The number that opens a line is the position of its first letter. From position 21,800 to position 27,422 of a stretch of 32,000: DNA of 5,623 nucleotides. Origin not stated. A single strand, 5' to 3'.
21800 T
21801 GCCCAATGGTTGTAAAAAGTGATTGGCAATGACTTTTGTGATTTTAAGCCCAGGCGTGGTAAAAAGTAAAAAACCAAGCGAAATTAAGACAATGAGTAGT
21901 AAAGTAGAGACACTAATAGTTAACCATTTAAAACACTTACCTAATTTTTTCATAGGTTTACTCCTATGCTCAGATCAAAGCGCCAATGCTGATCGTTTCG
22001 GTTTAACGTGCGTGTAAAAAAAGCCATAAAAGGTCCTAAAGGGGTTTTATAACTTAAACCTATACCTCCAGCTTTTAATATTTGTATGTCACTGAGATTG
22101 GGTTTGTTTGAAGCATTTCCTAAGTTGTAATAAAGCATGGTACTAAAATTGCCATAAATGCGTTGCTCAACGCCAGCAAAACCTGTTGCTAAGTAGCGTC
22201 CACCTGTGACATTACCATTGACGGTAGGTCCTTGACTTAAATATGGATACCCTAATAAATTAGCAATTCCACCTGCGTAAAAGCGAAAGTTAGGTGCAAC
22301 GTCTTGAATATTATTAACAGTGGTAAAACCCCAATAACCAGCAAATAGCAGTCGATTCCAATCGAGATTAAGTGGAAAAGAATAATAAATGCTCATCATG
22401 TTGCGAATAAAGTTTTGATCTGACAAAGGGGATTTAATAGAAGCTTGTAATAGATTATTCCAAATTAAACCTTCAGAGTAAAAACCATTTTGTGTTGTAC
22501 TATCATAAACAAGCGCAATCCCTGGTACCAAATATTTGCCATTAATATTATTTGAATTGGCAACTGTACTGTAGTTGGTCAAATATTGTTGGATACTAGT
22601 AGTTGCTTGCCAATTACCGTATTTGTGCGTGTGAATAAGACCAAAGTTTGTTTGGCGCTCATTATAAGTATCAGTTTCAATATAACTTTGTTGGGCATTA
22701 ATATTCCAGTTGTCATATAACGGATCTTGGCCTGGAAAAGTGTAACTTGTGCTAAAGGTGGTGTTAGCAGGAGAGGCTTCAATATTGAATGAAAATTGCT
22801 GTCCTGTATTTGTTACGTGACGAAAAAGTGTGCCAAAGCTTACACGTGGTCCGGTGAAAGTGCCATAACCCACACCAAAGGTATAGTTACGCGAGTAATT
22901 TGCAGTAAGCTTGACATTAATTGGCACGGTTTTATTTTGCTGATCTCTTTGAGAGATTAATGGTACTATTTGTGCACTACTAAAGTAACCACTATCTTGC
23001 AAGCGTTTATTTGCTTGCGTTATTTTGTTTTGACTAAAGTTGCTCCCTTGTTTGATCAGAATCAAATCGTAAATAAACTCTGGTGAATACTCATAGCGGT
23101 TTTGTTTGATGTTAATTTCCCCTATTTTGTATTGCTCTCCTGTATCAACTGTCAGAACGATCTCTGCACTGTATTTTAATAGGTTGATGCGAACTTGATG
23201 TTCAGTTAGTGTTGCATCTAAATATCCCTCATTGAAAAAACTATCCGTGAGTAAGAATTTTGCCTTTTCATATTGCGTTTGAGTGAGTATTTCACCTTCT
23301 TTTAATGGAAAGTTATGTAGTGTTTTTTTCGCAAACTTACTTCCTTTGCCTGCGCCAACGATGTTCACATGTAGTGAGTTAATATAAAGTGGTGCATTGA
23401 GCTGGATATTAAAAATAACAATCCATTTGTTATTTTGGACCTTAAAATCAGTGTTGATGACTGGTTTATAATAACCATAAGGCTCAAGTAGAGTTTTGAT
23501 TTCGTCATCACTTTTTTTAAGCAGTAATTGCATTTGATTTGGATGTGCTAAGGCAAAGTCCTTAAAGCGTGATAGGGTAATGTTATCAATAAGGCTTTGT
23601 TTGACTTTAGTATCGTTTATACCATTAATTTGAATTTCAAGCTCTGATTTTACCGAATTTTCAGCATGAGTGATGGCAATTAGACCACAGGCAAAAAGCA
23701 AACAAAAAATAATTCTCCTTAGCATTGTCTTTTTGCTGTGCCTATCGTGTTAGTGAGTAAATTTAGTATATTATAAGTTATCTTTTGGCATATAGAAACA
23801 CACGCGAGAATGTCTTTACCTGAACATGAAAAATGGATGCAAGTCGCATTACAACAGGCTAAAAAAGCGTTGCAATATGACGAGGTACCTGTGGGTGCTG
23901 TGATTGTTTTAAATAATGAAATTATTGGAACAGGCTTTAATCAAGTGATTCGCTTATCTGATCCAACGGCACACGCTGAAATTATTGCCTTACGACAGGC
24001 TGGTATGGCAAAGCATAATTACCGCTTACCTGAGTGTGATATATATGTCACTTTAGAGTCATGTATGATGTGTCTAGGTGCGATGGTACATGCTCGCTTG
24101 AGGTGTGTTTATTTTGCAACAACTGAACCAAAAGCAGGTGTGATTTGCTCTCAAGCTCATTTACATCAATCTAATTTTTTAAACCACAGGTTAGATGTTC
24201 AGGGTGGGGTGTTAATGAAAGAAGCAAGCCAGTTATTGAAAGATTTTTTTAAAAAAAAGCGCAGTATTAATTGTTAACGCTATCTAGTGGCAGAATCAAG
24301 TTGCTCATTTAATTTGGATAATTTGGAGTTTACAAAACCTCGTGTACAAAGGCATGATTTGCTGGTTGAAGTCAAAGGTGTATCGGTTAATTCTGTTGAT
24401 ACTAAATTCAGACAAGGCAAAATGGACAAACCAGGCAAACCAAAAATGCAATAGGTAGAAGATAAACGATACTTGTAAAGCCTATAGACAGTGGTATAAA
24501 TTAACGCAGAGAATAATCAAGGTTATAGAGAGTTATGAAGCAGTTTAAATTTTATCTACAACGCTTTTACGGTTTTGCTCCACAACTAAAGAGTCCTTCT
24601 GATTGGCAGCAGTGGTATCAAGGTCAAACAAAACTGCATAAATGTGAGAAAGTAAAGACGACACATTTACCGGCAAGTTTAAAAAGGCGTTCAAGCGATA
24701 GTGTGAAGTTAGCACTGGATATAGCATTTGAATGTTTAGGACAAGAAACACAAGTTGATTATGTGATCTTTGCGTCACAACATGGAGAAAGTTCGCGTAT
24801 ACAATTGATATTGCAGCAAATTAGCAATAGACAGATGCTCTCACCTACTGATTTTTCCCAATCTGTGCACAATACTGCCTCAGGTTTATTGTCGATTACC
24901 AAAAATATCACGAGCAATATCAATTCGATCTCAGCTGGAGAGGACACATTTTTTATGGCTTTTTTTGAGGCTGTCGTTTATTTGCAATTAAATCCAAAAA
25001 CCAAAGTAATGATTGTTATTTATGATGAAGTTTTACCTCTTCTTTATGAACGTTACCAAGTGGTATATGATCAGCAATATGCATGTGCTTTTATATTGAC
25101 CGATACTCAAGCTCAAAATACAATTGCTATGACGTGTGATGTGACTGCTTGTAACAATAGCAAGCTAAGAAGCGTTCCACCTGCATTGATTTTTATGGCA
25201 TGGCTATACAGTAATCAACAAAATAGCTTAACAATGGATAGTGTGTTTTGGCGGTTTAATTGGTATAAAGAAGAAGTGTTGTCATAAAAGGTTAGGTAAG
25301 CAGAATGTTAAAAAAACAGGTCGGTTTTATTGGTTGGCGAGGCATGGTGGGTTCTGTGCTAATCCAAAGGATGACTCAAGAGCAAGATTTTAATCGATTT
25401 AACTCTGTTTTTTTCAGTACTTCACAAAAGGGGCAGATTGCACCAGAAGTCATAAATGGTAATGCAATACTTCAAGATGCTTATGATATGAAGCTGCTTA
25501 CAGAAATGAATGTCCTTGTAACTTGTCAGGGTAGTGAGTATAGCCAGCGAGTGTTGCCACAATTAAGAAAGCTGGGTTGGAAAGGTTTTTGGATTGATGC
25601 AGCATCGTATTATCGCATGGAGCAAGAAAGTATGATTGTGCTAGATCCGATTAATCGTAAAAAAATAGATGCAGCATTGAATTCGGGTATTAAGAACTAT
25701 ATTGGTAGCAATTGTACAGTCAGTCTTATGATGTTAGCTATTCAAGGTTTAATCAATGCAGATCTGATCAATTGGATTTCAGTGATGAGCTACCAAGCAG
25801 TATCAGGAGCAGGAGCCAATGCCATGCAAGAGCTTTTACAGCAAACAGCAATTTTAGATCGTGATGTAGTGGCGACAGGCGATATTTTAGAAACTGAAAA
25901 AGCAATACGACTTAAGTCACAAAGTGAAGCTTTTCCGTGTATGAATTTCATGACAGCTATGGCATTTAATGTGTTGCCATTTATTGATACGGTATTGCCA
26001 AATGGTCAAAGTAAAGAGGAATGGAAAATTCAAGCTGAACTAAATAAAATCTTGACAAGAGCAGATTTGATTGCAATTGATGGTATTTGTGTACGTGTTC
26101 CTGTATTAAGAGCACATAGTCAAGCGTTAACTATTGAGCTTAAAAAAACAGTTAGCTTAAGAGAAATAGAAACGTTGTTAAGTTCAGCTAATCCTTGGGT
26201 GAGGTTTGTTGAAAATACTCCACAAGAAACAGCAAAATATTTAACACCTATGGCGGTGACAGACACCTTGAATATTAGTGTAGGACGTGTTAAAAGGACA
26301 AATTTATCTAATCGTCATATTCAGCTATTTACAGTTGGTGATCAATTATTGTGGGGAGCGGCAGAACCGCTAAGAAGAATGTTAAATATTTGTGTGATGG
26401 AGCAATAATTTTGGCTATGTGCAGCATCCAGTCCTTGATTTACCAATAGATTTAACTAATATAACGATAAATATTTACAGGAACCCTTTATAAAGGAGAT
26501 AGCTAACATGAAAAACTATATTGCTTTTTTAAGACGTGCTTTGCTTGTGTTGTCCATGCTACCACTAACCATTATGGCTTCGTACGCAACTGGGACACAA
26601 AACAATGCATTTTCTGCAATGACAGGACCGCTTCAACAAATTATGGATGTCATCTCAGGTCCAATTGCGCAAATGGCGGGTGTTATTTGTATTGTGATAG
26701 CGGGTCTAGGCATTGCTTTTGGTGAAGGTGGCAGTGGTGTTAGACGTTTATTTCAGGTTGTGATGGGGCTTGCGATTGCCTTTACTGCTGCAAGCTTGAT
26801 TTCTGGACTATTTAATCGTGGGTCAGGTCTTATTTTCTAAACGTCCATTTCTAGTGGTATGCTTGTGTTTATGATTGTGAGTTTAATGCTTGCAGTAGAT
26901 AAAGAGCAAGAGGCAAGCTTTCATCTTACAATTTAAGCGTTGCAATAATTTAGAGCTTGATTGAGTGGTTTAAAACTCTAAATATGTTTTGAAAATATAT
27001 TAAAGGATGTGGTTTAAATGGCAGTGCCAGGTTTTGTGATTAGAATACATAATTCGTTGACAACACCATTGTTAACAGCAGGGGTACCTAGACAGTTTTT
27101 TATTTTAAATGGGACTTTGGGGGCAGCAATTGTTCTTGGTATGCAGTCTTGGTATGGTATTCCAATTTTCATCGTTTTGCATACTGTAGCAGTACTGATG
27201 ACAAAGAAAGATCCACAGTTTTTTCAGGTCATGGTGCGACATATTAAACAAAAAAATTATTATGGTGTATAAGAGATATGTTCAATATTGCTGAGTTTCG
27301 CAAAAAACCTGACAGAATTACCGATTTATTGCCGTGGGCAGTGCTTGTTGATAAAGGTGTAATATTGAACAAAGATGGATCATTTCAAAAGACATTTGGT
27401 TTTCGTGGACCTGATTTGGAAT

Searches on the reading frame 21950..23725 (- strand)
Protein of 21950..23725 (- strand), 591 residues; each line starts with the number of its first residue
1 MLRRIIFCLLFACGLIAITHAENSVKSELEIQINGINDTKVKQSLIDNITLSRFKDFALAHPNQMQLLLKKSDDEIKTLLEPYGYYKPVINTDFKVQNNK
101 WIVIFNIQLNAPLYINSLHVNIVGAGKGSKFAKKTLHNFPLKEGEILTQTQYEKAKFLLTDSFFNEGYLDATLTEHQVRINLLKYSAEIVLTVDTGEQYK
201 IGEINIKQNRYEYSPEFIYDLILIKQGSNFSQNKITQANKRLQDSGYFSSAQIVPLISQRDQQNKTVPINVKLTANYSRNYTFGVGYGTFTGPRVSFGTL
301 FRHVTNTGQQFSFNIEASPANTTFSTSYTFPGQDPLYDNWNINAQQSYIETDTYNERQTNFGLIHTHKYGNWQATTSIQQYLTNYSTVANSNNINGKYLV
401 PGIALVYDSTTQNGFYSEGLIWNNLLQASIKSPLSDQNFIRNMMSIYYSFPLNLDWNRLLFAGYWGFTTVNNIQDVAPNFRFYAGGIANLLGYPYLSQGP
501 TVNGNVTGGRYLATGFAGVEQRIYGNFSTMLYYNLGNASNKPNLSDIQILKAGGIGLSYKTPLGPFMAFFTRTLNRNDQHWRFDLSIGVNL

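Call 5: search_protein_families(library=ncbifam, proteins=[window:21950-23725:-], max_evalue=0.01)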
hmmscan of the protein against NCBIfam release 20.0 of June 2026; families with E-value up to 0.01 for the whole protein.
window:21950-23725:- (591 aa): 3 families
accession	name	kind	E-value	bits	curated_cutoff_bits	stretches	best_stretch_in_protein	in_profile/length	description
NF047950.2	ATportTamA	equivalog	5.9e-81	272.7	625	1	19-591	7-569/569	autotransporter assembly complex protein TamA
TIGR03303.1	OM_YaeT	equivalog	5.9e-32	110.9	297.15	2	224-590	346-740/741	outer membrane protein assembly factor BamA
NF008287.0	PRK11067.1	subfamily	3.1e-09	35.8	1181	1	160-275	227-343/802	outer membrane protein assembly factor BamA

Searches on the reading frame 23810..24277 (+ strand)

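Call 6: search_protein_families(library=ncbifam, proteins=[window:23810-24277:+], max_evalue=0.01)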
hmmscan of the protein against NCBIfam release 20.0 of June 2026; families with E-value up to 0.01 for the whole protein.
window:23810-24277:+ (155 aa): 4 families
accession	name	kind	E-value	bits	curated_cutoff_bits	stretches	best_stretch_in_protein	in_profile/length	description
NF008113.2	PRK10860.1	equivalog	3.3e-52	176.6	150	1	5-152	6-153/165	tRNA adenosine(34) deaminase TadA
TIGR00326.1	eubact_ribD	equivalog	1.5e-12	47.4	156.35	1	10-151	1-137/343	bifunctional diaminohydroxyphosphoribosylaminopyrimidine deaminase/5-amino-6-(5-phosphoribosylamino)uracil reductase RibD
NF008052.0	PRK10786.1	equivalog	1.6e-11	43.5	500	1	7-151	4-143/367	bifunctional diaminohydroxyphosphoribosylaminopyrimidine deaminase/5-amino-6-(5-phosphoribosylamino)uracil reductase RibD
TIGR02571.1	ComEB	equivalog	2.3e-06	27.7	219.45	1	53-104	67-116/151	ComE operon protein 2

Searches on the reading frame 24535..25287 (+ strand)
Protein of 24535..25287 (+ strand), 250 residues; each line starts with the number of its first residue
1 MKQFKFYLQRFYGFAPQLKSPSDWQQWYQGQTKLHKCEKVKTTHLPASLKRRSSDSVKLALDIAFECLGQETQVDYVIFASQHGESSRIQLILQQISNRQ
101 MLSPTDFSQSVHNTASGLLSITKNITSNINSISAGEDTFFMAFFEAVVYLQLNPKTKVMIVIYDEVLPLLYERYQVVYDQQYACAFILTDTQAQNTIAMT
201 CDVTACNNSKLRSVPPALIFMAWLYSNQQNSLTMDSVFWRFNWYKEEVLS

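Call 6: search_protein_families(library=ncbifam, proteins=[window:24535-25287:+], max_evalue=0.01)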
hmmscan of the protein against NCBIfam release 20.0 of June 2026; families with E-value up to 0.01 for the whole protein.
window:24535-25287:+ (250 aa): 0 families

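Call 55: search_protein_families(library=pfam, proteins=[window:24535-25287:+], max_evalue=0.05)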
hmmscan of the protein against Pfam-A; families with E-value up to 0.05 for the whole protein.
window:24535-25287:+ (250 aa): 1 family
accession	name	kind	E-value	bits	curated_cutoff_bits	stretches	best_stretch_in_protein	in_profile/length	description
PF13723.12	Ketoacyl-synt_2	-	7.5e-51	173.3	25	1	24-236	1-217/223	Beta-ketoacyl synthase, N-terminal domain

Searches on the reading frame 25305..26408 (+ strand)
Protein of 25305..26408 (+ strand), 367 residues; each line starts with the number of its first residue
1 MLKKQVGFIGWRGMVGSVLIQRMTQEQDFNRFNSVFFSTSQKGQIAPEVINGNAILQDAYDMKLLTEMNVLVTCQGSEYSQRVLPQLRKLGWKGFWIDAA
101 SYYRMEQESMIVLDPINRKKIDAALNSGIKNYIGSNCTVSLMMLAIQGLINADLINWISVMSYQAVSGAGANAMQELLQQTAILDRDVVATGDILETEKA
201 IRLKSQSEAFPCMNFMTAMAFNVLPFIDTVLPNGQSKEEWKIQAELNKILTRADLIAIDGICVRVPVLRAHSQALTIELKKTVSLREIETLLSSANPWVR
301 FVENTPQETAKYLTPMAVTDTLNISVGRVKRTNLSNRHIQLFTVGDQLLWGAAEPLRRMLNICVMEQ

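Call 6: search_protein_families(library=ncbifam, proteins=[window:25305-26408:+], max_evalue=0.01)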
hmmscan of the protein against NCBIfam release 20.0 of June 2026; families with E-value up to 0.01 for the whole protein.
window:25305-26408:+ (367 aa): 9 families
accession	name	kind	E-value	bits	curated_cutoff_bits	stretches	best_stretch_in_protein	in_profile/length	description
NF005144.0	PRK06598.1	subfamily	2.4e-155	517.2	198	1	4-363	2-367/369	aspartate-semialdehyde dehydrogenase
TIGR01745.1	asd_gamma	equivalog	2e-143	477.8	402.9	1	4-363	1-365/366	aspartate-semialdehyde dehydrogenase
NF011456.0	PRK14874.1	equivalog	3.2e-56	190.8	223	1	4-353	5-330/346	aspartate-semialdehyde dehydrogenase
TIGR01296.1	asd_B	equivalog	1e-50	172.7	324.2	1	6-353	2-326/339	aspartate-semialdehyde dehydrogenase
NF005229.0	PRK06728.1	equivalog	2e-31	109.1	628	1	6-353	8-331/347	aspartate-semialdehyde dehydrogenase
TIGR00978.1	asd_EA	equivalog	8.6e-24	84.2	301.2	2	5-175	2-185/342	aspartate-semialdehyde dehydrogenase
NF006416.0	PRK08664.1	subfamily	1.5e-20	73.7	232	2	220-353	192-333/350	aspartate-semialdehyde dehydrogenase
NF004224.0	PRK05671.1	equivalog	4.7e-16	59.2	284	1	6-353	7-321/336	aspartate-semialdehyde dehydrogenase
NF005957.0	PRK08040.1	equivalog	3.1e-14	53.2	273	1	6-353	7-320/336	aspartate-semialdehyde dehydrogenase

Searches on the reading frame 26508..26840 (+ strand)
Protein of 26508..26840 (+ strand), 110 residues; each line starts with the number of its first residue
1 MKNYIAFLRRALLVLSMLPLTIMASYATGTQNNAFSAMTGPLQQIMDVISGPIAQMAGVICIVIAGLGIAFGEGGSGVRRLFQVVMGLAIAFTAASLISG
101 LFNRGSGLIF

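Call 6: search_protein_families(library=ncbifam, proteins=[window:26508-26840:+], max_evalue=0.01)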
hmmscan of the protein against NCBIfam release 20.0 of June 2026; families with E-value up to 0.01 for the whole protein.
window:26508-26840:+ (110 aa): 2 families
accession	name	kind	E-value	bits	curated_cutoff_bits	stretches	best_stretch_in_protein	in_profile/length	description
NF010467.0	PRK13892.1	equivalog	9.3e-05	22.3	179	1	12-106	24-115/145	conjugal transfer system pilin TrbC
NF010445.0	PRK13871.1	equivalog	0.00073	19.7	211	1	12-98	14-98/135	conjugal transfer pilin TrbC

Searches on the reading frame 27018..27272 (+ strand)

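Call 6: search_protein_families(library=ncbifam, proteins=[window:27018-27272:+], max_evalue=0.01)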
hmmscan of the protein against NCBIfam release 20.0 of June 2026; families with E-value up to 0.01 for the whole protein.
window:27018-27272:+ (84 aa): 2 families
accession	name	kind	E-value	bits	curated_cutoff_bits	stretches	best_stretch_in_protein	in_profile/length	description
NF010395.0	PRK13823.1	subfamily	1.3e-08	34.9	60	1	8-83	6-85/103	conjugal transfer protein TrbD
NF010474.0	PRK13899.1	equivalog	2.6e-05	24.7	74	1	11-78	11-79/97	type IV secretion system protein VirB3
